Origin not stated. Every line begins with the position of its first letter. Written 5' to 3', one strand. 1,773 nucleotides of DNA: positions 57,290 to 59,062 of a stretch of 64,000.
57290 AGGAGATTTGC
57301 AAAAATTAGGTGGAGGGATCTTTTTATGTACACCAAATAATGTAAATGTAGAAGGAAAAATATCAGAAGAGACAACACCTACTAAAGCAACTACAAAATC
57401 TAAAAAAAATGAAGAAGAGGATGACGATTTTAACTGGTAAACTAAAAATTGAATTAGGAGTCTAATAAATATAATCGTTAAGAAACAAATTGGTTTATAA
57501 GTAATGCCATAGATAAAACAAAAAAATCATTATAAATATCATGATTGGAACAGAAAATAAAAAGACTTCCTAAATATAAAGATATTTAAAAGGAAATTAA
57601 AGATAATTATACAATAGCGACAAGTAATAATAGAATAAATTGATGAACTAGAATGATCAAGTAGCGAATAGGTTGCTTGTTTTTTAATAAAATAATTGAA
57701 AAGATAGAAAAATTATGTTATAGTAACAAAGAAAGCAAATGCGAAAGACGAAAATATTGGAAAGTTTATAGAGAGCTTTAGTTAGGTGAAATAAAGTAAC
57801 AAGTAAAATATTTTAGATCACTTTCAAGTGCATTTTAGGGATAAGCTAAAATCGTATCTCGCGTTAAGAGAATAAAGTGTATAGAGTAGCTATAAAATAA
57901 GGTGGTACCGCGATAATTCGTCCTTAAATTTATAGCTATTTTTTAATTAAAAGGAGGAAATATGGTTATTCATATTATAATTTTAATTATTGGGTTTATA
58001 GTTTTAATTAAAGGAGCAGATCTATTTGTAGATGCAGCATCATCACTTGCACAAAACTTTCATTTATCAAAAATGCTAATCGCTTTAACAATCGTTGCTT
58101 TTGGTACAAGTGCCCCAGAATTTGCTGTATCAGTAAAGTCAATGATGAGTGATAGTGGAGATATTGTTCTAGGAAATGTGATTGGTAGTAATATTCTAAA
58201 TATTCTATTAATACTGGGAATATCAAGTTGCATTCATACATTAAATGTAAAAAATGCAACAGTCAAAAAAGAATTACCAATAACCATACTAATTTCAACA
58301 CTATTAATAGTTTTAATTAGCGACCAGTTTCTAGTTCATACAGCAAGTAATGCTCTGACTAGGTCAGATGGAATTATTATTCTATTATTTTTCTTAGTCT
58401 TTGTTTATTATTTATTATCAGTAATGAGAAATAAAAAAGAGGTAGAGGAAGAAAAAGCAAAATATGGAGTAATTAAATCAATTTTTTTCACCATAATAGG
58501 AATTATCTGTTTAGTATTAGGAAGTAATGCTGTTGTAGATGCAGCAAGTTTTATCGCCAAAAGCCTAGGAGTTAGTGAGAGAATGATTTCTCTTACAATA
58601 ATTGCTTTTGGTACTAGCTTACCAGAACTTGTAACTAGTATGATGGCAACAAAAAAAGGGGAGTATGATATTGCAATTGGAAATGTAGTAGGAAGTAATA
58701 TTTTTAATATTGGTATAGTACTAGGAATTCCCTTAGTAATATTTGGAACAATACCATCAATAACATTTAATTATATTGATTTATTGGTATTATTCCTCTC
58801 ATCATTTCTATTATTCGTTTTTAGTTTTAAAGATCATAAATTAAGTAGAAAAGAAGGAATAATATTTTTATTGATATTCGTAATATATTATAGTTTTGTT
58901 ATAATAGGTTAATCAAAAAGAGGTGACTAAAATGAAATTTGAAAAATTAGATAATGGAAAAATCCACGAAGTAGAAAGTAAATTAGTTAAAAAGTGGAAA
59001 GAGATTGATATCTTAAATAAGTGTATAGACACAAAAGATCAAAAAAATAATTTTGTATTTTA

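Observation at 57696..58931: T-box leader controlling a CaCA antiporter gene placed in front of ileS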

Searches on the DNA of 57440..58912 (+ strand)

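Call 4: search_rna_families(source=window, start=57440, end=58000, threshold=evalue, max_evalue=10, show_alignments=5)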
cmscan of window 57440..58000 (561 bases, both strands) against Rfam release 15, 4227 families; matches with E-value up to 10: 4.
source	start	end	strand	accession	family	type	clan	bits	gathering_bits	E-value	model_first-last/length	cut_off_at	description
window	57735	57928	+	RF00230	T-box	Cis-reg; leader;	-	88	93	8.1e-20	1-219/219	no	T-box leader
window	57915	57961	+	RF03995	mir-7957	Gene; miRNA;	-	19.5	76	0.61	1-59/59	no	mir-7957 microRNA precursor family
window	57711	57743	+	RF04331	Plastid-clpP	Cis-reg;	-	15.9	55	6.6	1-69/69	no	Plastid-clpP 5UTR RNA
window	57912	57964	+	RF02934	caiA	Gene; sRNA;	-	15.5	55.5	8.9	1-78/78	no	caiA RNA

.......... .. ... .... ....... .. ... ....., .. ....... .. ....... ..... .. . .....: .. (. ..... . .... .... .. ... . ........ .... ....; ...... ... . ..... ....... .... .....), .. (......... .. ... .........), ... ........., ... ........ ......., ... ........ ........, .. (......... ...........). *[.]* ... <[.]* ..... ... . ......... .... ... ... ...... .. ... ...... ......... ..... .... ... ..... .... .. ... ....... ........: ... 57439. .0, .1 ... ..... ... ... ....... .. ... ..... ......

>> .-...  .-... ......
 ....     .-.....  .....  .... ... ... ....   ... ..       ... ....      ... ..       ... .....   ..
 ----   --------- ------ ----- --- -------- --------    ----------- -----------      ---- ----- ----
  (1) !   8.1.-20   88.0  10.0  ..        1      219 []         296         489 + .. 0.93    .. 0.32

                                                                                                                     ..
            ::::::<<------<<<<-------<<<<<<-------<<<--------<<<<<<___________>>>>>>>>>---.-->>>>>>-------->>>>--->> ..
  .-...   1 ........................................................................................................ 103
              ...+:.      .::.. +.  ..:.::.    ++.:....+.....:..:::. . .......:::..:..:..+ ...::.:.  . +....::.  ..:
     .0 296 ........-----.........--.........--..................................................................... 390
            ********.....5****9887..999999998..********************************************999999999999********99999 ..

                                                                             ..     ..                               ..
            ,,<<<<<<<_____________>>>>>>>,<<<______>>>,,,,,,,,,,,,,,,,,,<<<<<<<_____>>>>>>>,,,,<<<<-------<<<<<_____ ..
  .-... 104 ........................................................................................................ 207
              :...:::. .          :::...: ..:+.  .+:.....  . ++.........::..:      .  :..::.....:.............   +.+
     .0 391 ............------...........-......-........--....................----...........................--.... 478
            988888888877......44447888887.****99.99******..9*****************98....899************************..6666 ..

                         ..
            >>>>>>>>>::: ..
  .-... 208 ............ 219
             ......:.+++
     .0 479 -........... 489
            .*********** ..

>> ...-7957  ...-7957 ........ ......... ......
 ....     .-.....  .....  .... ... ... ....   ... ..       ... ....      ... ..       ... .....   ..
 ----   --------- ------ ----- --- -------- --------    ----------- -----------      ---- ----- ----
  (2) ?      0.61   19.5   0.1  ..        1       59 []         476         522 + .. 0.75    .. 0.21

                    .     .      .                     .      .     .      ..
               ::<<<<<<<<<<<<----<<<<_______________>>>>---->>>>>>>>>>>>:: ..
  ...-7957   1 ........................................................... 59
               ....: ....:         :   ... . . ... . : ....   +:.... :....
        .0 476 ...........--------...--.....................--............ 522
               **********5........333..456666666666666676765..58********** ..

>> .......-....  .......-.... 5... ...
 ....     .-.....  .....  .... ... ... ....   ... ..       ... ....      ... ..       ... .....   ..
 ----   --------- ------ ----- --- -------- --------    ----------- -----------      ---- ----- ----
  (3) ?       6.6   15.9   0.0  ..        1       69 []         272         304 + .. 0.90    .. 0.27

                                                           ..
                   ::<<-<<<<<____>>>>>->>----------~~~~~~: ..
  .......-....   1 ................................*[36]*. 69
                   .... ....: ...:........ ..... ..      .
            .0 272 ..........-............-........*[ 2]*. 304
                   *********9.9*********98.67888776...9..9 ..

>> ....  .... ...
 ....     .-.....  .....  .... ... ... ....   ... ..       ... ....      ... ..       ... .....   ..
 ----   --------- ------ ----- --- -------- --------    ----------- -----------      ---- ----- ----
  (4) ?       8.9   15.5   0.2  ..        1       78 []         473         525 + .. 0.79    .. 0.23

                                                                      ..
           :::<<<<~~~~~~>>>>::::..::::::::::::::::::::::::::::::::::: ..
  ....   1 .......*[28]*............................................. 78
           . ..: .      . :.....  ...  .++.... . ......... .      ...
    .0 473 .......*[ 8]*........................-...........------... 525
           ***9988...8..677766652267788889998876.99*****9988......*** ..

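Call 64: search_rna_families(sources=[L001, L002, L003, L005, L008, L010, L011, L012, L013, L014, L016, L017, L018, L019], threshold=gathering)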
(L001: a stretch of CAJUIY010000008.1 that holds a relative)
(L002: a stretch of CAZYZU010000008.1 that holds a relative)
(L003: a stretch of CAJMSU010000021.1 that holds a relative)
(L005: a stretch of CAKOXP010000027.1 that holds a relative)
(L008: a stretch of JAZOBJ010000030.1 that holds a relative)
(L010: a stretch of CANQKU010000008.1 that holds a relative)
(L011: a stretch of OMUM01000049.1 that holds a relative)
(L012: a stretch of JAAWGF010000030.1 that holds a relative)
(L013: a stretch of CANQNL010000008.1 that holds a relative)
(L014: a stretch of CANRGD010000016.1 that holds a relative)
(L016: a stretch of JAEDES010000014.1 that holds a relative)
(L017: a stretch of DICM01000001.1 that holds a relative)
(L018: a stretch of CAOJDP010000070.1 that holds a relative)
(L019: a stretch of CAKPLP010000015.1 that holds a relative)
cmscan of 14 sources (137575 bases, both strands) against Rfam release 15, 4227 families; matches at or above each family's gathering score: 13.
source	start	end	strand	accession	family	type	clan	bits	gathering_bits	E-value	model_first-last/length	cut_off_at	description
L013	4714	4915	+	RF00230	T-box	Cis-reg; leader;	-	124.9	93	6.3e-27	1-219/219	no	T-box leader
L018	1118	1323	+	RF00230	T-box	Cis-reg; leader;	-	123.2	93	1.7e-26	1-219/219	no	T-box leader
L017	4775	4966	+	RF00230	T-box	Cis-reg; leader;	-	114.2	93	3.6e-24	1-219/219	no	T-box leader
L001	4684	4886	+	RF00230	T-box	Cis-reg; leader;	-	111.4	93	1.8e-23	1-219/219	no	T-box leader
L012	4768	4964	+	RF00230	T-box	Cis-reg; leader;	-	105.3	93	7e-22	1-219/219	no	T-box leader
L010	4711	4915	+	RF00230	T-box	Cis-reg; leader;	-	104.6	93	1.1e-21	1-219/219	no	T-box leader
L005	3983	4180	+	RF00230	T-box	Cis-reg; leader;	-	99.8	93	1.8e-20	1-219/219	no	T-box leader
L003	4764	4962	+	RF00230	T-box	Cis-reg; leader;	-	96.7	93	1.2e-19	1-219/219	no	T-box leader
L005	1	74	+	RF00005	tRNA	Gene; tRNA;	CL00001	72.8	29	1.1e-13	1-71/71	no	tRNA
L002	39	112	+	RF00005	tRNA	Gene; tRNA;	CL00001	71.2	29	3.1e-13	1-71/71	no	tRNA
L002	119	192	+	RF00005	tRNA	Gene; tRNA;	CL00001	68.5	29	1.8e-12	1-71/71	no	tRNA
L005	82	155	+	RF00005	tRNA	Gene; tRNA;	CL00001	66.6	29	5.9e-12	1-71/71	no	tRNA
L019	1535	1608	-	RF00005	tRNA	Gene; tRNA;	CL00001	65.5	29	1.2e-11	1-71/71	no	tRNA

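Call 73: build_rna_model(alignment_id=A2, structure=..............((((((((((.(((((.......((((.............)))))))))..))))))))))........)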
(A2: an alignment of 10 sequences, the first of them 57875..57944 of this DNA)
Model R1 built from alignment A2 (10 sequences, 83 columns); structure: as given.
model positions 73; base pairs 19; branch points 0; effective number of sequences 3.12; information 0.773 bits per position. Calibrated on 0.2 Mb of random sequence (short: E-values are rough).
structure used (alignment columns):
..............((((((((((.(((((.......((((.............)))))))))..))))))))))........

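Call 74: search_with_rna_model(model_id=R1, sources=[window, L001, L003, L005, L006, L012, L018, L019, L022, L030, L036, L151, L038, L124, L087, L088, L060, L061, L069, L070, L128, L083, L090, L099, L112, L149, L127, L131, L136, L147, L152], make_alignment=true, max_evalue=0.001)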
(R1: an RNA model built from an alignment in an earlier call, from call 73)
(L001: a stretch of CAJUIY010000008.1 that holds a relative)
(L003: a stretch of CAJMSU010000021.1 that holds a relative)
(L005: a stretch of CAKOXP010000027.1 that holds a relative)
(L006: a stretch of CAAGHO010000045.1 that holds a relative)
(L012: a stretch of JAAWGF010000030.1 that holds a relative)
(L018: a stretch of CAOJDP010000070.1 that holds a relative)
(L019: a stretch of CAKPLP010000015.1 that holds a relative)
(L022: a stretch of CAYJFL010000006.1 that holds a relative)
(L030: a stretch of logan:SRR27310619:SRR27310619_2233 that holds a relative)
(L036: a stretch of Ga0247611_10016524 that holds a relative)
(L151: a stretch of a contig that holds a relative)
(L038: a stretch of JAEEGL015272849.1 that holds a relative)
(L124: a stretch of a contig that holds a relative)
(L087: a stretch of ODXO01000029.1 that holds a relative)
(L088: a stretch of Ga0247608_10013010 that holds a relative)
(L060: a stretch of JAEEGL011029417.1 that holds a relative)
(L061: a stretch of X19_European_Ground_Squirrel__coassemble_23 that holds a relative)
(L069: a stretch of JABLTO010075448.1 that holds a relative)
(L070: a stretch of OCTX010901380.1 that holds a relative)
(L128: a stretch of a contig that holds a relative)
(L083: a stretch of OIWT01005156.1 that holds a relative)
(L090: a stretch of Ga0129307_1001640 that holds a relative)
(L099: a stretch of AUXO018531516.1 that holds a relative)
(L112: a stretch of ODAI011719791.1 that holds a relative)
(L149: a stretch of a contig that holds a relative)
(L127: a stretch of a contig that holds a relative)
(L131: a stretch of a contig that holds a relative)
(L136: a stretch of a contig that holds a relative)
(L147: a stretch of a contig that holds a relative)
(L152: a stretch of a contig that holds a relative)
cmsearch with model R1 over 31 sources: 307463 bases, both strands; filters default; matches with E-value up to 0.001: 31.
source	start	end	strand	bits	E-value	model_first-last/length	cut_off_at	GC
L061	9452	9524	-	88.4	2e-15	1-73/73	no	0.26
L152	993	1064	-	87.9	2.6e-15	1-73/73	no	0.31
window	57875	57944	+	87.1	3.7e-15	1-73/73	no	0.3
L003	4907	4978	+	86.2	5.8e-15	1-73/73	no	0.29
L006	4961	5034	+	86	6.3e-15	1-73/73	no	0.28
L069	3930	4003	+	86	6.3e-15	1-73/73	no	0.28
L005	4123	4196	+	85.8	7.2e-15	1-73/73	no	0.3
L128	1407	1480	+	85.8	7.2e-15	1-73/73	no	0.3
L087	1156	1227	+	85.5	8.2e-15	1-73/73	no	0.32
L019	4908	4984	+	83.2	2.6e-14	1-73/73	no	0.27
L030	3871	3942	+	80.5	9.6e-14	1-73/73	no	0.28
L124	6120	6191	-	80.2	1.1e-13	1-73/73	no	0.33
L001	4830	4903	+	79.5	1.6e-13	1-73/73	no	0.26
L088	5861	5930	-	78.5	2.6e-13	1-73/73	no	0.34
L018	1269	1338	+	78.4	2.8e-13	1-73/73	no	0.37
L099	200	268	+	75.4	1.2e-12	1-73/73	no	0.35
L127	6107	6174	-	72.2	5.9e-12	1-73/73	no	0.32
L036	2059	2128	+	71.5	8.3e-12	1-73/73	no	0.34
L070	5626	5695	-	71.1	1e-11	1-73/73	no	0.34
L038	1063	1133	-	70.4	1.4e-11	1-73/73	no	0.32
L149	3258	3325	-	68.1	4.4e-11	1-73/73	no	0.32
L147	1640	1708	+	67.9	5e-11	1-73/73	no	0.38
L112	9460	9529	-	67.5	6e-11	1-73/73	no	0.36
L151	4804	4873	-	67.2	7.1e-11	1-73/73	no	0.37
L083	7197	7266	-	65.8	1.4e-10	1-73/73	no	0.36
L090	6902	6971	-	65.6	1.5e-10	1-73/73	no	0.37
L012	4909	4980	+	64.6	2.6e-10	1-73/73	no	0.33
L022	4902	4980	+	61.8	1e-09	1-73/73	no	0.25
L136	5138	5210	-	61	1.5e-09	1-73/73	no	0.37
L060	4378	4444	-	53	7.7e-08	1-73/73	no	0.4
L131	303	366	-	51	2.1e-07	1-73/73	no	0.36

Alignment A3: 31 matches aligned to the model, 81 columns, each read 5' to 3' on its own strand. Consensus structure (alignment columns), stored with it:
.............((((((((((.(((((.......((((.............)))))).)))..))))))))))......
